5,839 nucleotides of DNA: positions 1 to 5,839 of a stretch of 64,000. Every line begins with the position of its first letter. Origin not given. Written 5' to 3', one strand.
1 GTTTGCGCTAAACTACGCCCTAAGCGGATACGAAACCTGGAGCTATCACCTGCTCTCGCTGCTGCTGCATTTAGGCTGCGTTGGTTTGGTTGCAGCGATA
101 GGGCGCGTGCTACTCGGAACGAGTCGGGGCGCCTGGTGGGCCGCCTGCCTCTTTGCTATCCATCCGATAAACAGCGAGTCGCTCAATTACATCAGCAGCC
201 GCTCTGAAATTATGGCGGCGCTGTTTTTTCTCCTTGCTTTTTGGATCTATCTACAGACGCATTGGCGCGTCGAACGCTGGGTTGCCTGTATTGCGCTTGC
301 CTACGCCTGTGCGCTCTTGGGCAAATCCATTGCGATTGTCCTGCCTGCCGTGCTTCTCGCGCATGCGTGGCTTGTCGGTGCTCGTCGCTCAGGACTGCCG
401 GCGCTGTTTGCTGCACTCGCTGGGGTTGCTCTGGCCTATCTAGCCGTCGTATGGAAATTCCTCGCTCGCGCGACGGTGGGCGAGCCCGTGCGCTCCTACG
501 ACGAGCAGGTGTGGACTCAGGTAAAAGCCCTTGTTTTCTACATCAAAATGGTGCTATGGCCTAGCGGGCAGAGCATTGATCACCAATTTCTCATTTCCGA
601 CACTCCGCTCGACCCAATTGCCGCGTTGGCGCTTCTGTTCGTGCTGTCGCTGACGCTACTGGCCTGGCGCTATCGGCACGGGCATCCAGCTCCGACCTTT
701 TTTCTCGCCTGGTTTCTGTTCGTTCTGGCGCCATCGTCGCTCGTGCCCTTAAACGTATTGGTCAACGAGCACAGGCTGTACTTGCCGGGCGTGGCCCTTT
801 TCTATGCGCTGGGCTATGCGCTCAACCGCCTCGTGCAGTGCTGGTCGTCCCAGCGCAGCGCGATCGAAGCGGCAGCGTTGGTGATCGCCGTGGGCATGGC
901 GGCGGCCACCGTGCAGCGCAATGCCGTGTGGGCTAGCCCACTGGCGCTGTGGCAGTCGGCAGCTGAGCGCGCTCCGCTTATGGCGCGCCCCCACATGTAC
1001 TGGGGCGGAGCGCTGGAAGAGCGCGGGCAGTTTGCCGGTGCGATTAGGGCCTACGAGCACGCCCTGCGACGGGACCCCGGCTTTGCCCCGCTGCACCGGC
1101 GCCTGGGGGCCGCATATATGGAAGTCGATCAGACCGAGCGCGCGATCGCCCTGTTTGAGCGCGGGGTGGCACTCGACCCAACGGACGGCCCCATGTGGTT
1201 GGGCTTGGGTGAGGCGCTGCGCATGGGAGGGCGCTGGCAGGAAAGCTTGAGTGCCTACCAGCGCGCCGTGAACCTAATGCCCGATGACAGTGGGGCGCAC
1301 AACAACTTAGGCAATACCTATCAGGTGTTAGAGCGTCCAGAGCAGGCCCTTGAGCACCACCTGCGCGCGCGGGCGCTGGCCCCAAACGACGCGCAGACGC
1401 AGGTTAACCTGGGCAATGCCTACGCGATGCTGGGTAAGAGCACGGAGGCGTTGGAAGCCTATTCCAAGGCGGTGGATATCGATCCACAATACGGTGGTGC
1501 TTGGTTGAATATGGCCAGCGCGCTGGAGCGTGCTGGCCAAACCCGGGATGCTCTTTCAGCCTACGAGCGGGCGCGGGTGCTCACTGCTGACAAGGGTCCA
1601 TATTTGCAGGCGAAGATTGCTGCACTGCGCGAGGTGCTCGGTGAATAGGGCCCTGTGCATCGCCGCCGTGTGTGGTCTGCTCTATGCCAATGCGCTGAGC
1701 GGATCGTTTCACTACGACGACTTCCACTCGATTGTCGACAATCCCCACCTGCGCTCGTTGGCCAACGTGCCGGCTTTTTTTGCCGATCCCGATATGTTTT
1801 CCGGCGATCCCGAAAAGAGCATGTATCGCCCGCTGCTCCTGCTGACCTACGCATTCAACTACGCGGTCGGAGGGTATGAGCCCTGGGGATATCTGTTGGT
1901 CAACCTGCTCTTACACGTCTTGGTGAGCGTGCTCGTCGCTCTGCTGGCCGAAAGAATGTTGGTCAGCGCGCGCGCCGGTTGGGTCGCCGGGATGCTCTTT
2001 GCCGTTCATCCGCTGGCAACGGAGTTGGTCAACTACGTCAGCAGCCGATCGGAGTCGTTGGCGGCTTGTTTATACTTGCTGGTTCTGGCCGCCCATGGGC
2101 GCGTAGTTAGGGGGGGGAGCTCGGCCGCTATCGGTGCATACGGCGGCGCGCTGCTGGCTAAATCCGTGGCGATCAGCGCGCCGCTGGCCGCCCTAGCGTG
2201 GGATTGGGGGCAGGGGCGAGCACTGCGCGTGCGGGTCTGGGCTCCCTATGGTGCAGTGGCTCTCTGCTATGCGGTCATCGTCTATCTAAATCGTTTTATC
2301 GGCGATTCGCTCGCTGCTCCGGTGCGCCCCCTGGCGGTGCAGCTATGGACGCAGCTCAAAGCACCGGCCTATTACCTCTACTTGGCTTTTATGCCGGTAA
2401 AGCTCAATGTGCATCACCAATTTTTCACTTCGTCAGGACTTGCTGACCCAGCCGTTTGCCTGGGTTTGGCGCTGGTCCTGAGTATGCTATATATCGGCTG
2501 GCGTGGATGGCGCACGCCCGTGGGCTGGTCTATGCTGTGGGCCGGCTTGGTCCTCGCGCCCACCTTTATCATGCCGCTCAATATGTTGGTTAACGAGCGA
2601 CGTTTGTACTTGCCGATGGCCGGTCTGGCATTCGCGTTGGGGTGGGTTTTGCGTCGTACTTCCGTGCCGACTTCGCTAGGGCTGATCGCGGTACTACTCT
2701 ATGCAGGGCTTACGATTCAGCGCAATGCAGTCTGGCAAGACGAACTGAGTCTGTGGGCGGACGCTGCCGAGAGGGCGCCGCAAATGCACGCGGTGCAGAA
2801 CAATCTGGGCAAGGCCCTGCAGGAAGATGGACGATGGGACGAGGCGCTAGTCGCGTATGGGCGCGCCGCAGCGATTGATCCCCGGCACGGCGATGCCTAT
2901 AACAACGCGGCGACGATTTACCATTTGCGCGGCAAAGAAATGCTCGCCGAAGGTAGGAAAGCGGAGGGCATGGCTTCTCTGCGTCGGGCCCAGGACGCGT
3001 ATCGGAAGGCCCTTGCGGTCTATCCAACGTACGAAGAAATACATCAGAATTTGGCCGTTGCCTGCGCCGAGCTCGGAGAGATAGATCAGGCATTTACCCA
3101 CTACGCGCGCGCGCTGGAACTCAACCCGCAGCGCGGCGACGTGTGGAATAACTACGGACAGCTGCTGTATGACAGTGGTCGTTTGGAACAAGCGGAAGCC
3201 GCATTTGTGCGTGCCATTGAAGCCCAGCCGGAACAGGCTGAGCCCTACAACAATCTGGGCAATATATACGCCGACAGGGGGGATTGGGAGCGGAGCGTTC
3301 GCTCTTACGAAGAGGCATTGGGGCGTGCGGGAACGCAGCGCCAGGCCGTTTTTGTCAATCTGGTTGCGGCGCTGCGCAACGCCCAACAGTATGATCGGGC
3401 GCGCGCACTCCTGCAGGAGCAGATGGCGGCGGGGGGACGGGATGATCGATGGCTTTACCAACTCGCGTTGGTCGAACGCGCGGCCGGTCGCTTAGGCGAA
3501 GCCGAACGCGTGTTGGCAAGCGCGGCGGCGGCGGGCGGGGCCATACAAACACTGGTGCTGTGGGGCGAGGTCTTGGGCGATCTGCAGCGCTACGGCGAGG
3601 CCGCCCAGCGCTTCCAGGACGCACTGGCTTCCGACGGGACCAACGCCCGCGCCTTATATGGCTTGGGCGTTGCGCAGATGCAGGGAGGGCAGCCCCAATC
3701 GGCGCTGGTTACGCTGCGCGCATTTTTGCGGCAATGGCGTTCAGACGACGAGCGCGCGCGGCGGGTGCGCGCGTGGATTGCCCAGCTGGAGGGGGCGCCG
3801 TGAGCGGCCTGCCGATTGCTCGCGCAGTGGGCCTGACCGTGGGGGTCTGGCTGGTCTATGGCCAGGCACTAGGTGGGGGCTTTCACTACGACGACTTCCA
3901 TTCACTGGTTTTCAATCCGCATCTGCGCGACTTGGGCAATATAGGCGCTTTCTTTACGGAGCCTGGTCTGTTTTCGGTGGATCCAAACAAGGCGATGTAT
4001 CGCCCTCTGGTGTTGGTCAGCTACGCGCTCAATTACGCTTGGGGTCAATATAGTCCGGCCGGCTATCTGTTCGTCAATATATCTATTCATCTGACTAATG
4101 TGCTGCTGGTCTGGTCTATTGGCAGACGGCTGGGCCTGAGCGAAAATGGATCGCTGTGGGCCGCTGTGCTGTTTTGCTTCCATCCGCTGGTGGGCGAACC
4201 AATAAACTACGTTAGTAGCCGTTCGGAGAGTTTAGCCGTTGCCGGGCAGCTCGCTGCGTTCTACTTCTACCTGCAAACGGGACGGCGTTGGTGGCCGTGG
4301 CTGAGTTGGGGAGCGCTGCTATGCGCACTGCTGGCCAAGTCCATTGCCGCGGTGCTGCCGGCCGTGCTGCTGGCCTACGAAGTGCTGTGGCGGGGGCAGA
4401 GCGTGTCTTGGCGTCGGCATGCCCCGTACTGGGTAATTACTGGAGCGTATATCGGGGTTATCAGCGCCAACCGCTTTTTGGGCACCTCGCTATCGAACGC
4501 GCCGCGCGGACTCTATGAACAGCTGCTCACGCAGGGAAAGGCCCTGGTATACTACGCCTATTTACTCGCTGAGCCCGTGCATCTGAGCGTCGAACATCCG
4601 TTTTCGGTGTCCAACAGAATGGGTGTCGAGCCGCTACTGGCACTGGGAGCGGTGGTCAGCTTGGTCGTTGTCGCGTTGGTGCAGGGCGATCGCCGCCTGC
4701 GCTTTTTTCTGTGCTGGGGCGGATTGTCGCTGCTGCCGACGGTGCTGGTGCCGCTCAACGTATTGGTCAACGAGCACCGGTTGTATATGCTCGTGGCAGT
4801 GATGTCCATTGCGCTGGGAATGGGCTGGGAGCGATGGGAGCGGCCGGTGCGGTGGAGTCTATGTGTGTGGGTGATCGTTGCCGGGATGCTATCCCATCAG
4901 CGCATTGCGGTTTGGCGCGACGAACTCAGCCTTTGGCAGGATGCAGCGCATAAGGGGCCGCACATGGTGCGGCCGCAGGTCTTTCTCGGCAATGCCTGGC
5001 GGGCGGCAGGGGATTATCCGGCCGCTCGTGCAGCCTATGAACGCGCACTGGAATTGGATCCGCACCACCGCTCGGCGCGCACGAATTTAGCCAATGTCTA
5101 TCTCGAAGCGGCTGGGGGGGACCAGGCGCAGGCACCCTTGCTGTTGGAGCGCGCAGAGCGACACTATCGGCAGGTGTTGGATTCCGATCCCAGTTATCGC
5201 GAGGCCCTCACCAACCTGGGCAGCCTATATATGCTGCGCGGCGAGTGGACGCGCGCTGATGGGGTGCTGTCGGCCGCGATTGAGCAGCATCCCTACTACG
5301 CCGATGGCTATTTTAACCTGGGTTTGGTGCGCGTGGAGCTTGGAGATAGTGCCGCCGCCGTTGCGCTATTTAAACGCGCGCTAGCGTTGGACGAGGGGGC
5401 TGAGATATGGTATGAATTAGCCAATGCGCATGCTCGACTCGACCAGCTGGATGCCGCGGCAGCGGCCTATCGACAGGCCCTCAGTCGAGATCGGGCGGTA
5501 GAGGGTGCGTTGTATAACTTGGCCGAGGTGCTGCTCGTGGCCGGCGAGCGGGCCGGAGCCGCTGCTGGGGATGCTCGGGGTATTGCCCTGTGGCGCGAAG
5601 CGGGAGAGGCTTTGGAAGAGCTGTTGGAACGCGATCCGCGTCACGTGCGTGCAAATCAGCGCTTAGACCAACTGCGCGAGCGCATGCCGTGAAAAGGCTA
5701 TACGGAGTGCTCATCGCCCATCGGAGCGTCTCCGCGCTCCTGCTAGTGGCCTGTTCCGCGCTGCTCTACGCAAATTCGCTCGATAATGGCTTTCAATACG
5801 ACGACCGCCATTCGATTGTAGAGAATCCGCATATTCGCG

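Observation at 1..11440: Array of at least six head-to-tail paralogs of a TMTC-like GT-C membrane protein fused to TPR domains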

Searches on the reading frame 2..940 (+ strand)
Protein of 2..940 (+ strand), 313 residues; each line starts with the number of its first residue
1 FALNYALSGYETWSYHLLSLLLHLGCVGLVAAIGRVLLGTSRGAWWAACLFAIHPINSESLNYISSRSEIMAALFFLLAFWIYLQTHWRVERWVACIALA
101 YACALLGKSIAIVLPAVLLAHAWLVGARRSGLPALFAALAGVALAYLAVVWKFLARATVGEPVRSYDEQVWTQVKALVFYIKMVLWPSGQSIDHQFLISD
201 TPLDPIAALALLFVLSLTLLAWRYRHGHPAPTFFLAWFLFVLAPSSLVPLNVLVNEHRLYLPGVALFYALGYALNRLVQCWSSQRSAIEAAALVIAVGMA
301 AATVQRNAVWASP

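Call 7: search_protein_families(library=pfam, proteins=[window:2-940:+], max_evalue=10)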
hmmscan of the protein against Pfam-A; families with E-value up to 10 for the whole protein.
window:2-940:+ (313 aa): 0 families

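Call 83: search_protein_families(library=ncbifam, proteins=[window:2-940:+], max_evalue=10)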
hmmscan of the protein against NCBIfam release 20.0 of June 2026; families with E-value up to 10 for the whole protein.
window:2-940:+ (313 aa): 0 families

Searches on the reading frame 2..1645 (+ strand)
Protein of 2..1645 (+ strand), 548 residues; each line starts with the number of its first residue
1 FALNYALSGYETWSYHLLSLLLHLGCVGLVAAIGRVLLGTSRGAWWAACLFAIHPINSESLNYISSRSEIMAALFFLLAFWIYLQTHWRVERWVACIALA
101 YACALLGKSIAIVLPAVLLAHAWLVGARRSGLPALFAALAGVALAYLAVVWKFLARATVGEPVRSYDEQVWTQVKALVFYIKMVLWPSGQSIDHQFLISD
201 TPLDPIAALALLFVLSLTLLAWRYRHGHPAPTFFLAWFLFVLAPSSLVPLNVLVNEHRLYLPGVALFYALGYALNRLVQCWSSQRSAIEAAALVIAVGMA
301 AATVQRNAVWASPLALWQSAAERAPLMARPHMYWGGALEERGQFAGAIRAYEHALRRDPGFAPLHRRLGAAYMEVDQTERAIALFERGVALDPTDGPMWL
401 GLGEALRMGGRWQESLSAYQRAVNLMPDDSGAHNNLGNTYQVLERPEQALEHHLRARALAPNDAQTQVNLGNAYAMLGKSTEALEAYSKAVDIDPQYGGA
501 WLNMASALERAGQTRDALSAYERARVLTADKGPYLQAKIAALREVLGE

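Call 4: search_protein_families(library=pfam, proteins=[window:2-1645:+], max_evalue=0.01)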
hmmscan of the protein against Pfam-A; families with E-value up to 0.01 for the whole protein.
window:2-1645:+ (548 aa): 21 families
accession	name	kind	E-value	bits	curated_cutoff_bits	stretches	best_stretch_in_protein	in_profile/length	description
PF00515.34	TPR_1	-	7.8e-37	124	27.8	3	465-497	2-34/34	Tetratricopeptide repeat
PF07719.23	TPR_2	-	5.8e-35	116.9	27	5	466-497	3-34/34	Tetratricopeptide repeat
PF13414.12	TPR_11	-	3.6e-27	94.2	26.8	4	403-441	1-39/42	TPR repeat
PF13431.12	TPR_17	-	7.4e-25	85.5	24.4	3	486-518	1-33/34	Tetratricopeptide repeat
PF13424.12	TPR_12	-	9.5e-24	83.8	30.1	4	432-495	5-76/77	Tetratricopeptide repeat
PF14559.12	TPR_19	-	2.4e-22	79.5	25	3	340-402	3-64/68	Tetratricopeptide repeat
PF13428.12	TPR_14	-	5.2e-22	76.5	23.5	4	364-404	3-43/44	Tetratricopeptide repeat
PF13432.12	TPR_16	-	8.4e-20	71.3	32.7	2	436-497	3-64/65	Tetratricopeptide repeat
PF13181.12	TPR_8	-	8.6e-18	63.4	25.7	1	464-497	1-34/34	Tetratricopeptide repeat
PF13176.12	TPR_7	-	3.2e-17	61.5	27.9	0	366-395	3-34/36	Tetratricopeptide repeat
PF13174.12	TPR_6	-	5.6e-12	45.9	26.3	0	467-496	3-32/33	Tetratricopeptide repeat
PF23914.1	TPR_CcmH_CycH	-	3.4e-09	37.2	42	1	460-521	46-107/158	Cytochrome c-type biogenesis protein H TPR domain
PF13429.12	TPR_15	-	2.1e-08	34.3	26.2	1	397-520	147-270/280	Tetratricopeptide repeat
PF13371.12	TPR_9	-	4e-08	33.6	35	0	368-431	1-64/73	Tetratricopeptide repeat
PF03704.23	BTAD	-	1.2e-07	32.7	22.1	2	453-530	51-128/146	Bacterial transcriptional activator domain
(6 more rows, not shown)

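Call 5: search_protein_families(library=ncbifam, proteins=[window:2-1645:+], max_evalue=0.01)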
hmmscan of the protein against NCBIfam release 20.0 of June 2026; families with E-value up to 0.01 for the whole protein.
window:2-1645:+ (548 aa): 26 families (the best 25 are shown)
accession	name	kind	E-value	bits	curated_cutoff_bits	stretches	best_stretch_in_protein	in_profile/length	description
NF040959.1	MamA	equivalog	9.9e-23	80.6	200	2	378-526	53-201/204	magnetosome protein MamA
TIGR02917.1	PEP_TPR_lipo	equivalog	7.1e-21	73.8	312.2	1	340-518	715-891/899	XrtA/PEP-CTERM system TPR-repeat protein PrsT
TIGR02521.1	type_IV_pilW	equivalog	4.5e-19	68.9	154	2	463-531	30-98/234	type IV pilus biogenesis/stability protein PilW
TIGR02552.1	LcrH_SycD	equivalog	7.5e-16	58.1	104.8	2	378-462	34-118/136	SycD/LcrH family type III secretion system chaperone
NF033920.0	C39_PA2778_fam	equivalog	1e-15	57.8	150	3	451-527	177-253/255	PA2778 family cysteine peptidase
NF033762.1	social_mot_Tgl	equivalog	6.8e-13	48.5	225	1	408-521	43-159/252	social motility TPR repeat lipoprotein Tgl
NF033758.1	gliding_GltE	equivalog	7.2e-10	38.4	225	1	342-514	168-340/411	adventurous gliding motility TPR repeat lipoprotein GltE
NF047507.1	TPR_BatC_Lepto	exception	1.3e-09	37.9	175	1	410-504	38-136/214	TPR repeat-containing protein BatC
TIGR03939.1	PGA_TPR_OMP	equivalog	1.4e-09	36.8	366.65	1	377-536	68-227/800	poly-beta-1,6 N-acetyl-D-glucosamine export porin PgaA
NF052415.1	T3SS_chap_SctY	equivalog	2.2e-09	37.8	70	3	368-451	12-98/106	type III secretion apparatus assembly chaperone SctY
NF007468.0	PRK10049.1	equivalog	1.3e-08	33.5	1043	1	404-541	109-244/817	poly-beta-1,6 N-acetyl-D-glucosamine export porin PgaA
NF052230.1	T9SS_PorE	exception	1.1e-07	30.5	600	1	364-453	59-148/648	PorE family type IX secretion system protein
NF040561.1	PrimPol_Msp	equivalog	4.9e-07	28.7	200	1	445-515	6-76/515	CRISPR-associated primase-polymerase type A1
NF008757.0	PRK11788.1-5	equivalog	5.3e-07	29.1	363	1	408-525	119-241/388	lipopolysaccharide assembly protein LapB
NF047558.1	TPR_END_plus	domain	8.8e-07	28.8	32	0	469-497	4-32/56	TPR end-of-group domain-containing protein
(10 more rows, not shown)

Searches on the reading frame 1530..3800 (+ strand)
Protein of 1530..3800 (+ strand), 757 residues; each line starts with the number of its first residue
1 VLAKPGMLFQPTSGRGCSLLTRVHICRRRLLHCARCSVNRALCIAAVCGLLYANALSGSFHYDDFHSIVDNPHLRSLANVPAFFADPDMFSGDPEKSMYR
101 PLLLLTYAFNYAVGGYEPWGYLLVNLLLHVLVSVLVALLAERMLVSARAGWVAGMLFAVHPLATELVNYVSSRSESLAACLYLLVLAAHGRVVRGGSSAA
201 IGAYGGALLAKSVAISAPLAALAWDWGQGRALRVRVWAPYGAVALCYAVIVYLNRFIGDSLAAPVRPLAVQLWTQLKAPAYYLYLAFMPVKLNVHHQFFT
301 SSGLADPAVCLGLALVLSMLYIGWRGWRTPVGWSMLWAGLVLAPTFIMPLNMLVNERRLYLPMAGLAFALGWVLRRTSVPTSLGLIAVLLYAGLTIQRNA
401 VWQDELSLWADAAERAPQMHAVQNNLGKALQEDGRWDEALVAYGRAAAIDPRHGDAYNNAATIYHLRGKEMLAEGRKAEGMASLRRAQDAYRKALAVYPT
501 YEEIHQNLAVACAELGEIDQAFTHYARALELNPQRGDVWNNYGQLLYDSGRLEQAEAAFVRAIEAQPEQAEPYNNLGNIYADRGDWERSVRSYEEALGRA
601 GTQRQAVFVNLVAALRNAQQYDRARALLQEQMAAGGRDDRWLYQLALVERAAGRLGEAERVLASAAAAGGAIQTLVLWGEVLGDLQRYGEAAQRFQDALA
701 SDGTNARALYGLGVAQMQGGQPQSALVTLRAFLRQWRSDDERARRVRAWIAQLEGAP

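Call 4: search_protein_families(library=pfam, proteins=[window:1530-3800:+], max_evalue=0.01)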
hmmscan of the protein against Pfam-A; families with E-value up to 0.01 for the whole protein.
window:1530-3800:+ (757 aa): 21 families
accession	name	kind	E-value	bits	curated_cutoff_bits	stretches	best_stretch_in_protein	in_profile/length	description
PF07719.23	TPR_2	-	1.8e-29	99.8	27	4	503-534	2-33/34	Tetratricopeptide repeat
PF13431.12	TPR_17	-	5.1e-29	98.5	24.4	4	525-557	2-34/34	Tetratricopeptide repeat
PF13414.12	TPR_11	-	4e-27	94.1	26.8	4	543-581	1-39/42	TPR repeat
PF00515.34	TPR_1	-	5.3e-27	92.9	27.8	4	504-534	3-33/34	Tetratricopeptide repeat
PF14559.12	TPR_19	-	3.7e-25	88.5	25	4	516-572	5-60/68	Tetratricopeptide repeat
PF13424.12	TPR_12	-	1.3e-22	80.2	30.1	3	537-597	4-72/77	Tetratricopeptide repeat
PF13432.12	TPR_16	-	1.7e-20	73.5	32.7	3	543-600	4-61/65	Tetratricopeptide repeat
PF13428.12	TPR_14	-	6.2e-20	70.1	23.5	2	503-545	2-44/44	Tetratricopeptide repeat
PF13181.12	TPR_8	-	7.1e-20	69.9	25.7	2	537-568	2-33/34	Tetratricopeptide repeat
PF13176.12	TPR_7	-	3.5e-11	42.7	27.9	1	574-598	3-27/36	Tetratricopeptide repeat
PF13374.12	TPR_10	-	1.8e-09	37.7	27.5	1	573-597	5-29/42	Tetratricopeptide repeat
PF23914.1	TPR_CcmH_CycH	-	1.6e-08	35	42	1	514-598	62-149/158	Cytochrome c-type biogenesis protein H TPR domain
PF20308.4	TPR-S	-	1.3e-07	32.6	27.6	0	406-501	6-92/102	Tetratricopeptide Repeats-Sensor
PF13174.12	TPR_6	-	7.3e-07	29.9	26.3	0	708-735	2-29/33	Tetratricopeptide repeat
PF13371.12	TPR_9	-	2.6e-05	24.6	35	0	518-569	11-62/73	Tetratricopeptide repeat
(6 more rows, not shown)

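Call 5: search_protein_families(library=ncbifam, proteins=[window:1530-3800:+], max_evalue=0.01)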
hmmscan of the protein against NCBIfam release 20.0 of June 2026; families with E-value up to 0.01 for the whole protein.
window:1530-3800:+ (757 aa): 25 families
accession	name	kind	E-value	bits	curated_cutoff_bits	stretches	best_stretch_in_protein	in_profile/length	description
TIGR02521.1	type_IV_pilW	equivalog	5.3e-29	101.4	154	1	484-657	47-221/234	type IV pilus biogenesis/stability protein PilW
NF040959.1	MamA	equivalog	9.3e-22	77.5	200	3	483-596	86-199/204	magnetosome protein MamA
TIGR02917.1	PEP_TPR_lipo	equivalog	7.6e-19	67.1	312.2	1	484-736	515-766/899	XrtA/PEP-CTERM system TPR-repeat protein PrsT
NF033762.1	social_mot_Tgl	equivalog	1.7e-17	63.6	225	2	502-598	31-128/252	social motility TPR repeat lipoprotein Tgl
NF002725.1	PRK02603.1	equivalog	5.7e-17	62.3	143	2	406-500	62-152/173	photosystem I assembly protein Ycf3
TIGR02552.1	LcrH_SycD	equivalog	3.7e-16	59.1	104.8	3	487-571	37-121/136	SycD/LcrH family type III secretion system chaperone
NF033920.0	C39_PA2778_fam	equivalog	4.4e-15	55.8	150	3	479-567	167-255/255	PA2778 family cysteine peptidase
NF033758.1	gliding_GltE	equivalog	5.7e-10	38.7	225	1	491-726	75-310/411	adventurous gliding motility TPR repeat lipoprotein GltE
NF008391.2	PRK11189.1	equivalog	1.5e-09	37.8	250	2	487-557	84-154/297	lipoprotein NlpI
TIGR03939.1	PGA_TPR_OMP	equivalog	3.5e-08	32.2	366.65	1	487-607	72-191/800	poly-beta-1,6 N-acetyl-D-glucosamine export porin PgaA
NF047371.1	FlcA_CTERM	equivalog_domain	1.7e-07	30.1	300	1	453-606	391-543/646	periplasmic flagellar collar protein FlcA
NF052415.1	T3SS_chap_SctY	equivalog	2.8e-07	31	70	1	495-564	33-105/106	type III secretion apparatus assembly chaperone SctY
TIGR00990.1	3a0801s09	subfamily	7e-07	28.2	757.25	1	487-598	384-495/615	mitochondrial import receptor subunit TOM70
NF047507.1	TPR_BatC_Lepto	exception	1.3e-06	28.1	175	1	541-601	63-127/214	TPR repeat-containing protein BatC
NF008757.0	PRK11788.1-5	equivalog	1.1e-05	24.8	363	1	503-665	70-240/388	lipopolysaccharide assembly protein LapB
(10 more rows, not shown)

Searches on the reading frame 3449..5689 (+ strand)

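Call 4: search_protein_families(library=pfam, proteins=[window:3449-5689:+], max_evalue=0.01)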
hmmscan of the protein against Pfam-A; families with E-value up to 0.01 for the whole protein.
window:3449-5689:+ (747 aa): 14 families
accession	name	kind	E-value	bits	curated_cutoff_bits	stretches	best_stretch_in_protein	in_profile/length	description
PF07719.23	TPR_2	-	7.4e-22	76.1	27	3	513-540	7-34/34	Tetratricopeptide repeat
PF00515.34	TPR_1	-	6e-21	73.8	27.8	3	513-540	7-34/34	Tetratricopeptide repeat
PF13414.12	TPR_11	-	1e-19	70.4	26.8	3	514-553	1-40/42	TPR repeat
PF14559.12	TPR_19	-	5.7e-18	65.4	25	2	519-562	3-46/68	Tetratricopeptide repeat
PF13181.12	TPR_8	-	5.8e-18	63.9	25.7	2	651-682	1-32/34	Tetratricopeptide repeat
PF13431.12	TPR_17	-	7.5e-17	60.6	24.4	1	609-638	4-33/34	Tetratricopeptide repeat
PF13428.12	TPR_14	-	8.5e-16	57.3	23.5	2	518-549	12-43/44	Tetratricopeptide repeat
PF13432.12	TPR_16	-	7.2e-15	55.5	32.7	3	623-681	2-61/65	Tetratricopeptide repeat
PF13424.12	TPR_12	-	5.5e-13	49.3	30.1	2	585-649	4-76/77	Tetratricopeptide repeat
PF23914.1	TPR_CcmH_CycH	-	4.8e-10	39.9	42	1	511-603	54-140/158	Cytochrome c-type biogenesis protein H TPR domain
PF13174.12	TPR_6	-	8.3e-10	39.1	26.3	0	585-615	1-31/33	Tetratricopeptide repeat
PF13176.12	TPR_7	-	8.5e-09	35.3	27.9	0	586-608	1-23/36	Tetratricopeptide repeat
PF25060.1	ARM_TT21_2nd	-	0.00045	20.2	27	1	565-621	203-259/270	Tetratricopeptide repeat protein 21 second ARM domain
PF25064.1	ARM_TT21_5th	-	0.0058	17.4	27.8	0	567-643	18-97/117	TT21 fifth ARM repeats domain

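Call 5: search_protein_families(library=ncbifam, proteins=[window:3449-5689:+], max_evalue=0.01)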
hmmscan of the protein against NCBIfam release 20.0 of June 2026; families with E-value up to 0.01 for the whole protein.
window:3449-5689:+ (747 aa): 19 families
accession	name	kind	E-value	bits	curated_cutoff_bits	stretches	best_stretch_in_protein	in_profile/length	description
NF033920.0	C39_PA2778_fam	equivalog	2.2e-16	60.1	150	3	567-648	173-254/255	PA2778 family cysteine peptidase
TIGR02917.1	PEP_TPR_lipo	equivalog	6.5e-16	57.4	312.2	1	503-714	461-664/899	XrtA/PEP-CTERM system TPR-repeat protein PrsT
TIGR02521.1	type_IV_pilW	equivalog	2.6e-15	56.6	154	1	506-680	30-198/234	type IV pilus biogenesis/stability protein PilW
NF040959.1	MamA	equivalog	5e-14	52.2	200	1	567-677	88-199/204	magnetosome protein MamA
NF033762.1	social_mot_Tgl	equivalog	4.7e-13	49.1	225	1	526-685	85-238/252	social motility TPR repeat lipoprotein Tgl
NF002725.1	PRK02603.1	equivalog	3e-09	37.1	143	2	516-607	44-129/173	photosystem I assembly protein Ycf3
NF033758.1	gliding_GltE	equivalog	1.1e-08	34.6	225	1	570-645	72-147/411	adventurous gliding motility TPR repeat lipoprotein GltE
NF047507.1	TPR_BatC_Lepto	exception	3.2e-08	33.3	175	1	512-548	101-137/214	TPR repeat-containing protein BatC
NF047371.1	FlcA_CTERM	equivalog_domain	9.2e-08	31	300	2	614-694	118-198/646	periplasmic flagellar collar protein FlcA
TIGR02552.1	LcrH_SycD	equivalog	2.4e-07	30.5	104.8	0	513-562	58-107/136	SycD/LcrH family type III secretion system chaperone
NF052415.1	T3SS_chap_SctY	equivalog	4.6e-06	27.1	70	1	582-679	4-105/106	type III secretion apparatus assembly chaperone SctY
NF008757.0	PRK11788.1-5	equivalog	8.9e-06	25.1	363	1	565-682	122-245/388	lipopolysaccharide assembly protein LapB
NF008756.0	PRK11788.1-4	equivalog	1.1e-05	24.7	474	1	541-686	173-317/389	lipopolysaccharide assembly protein LapB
TIGR00990.1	3a0801s09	subfamily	1.1e-05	24.3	757.25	1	586-681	333-429/615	mitochondrial import receptor subunit TOM70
TIGR00540.1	TPR_hemY_coli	hypoth_equivalog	4.8e-05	22.3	142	1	521-643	275-384/385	heme biosynthesis-associated TPR protein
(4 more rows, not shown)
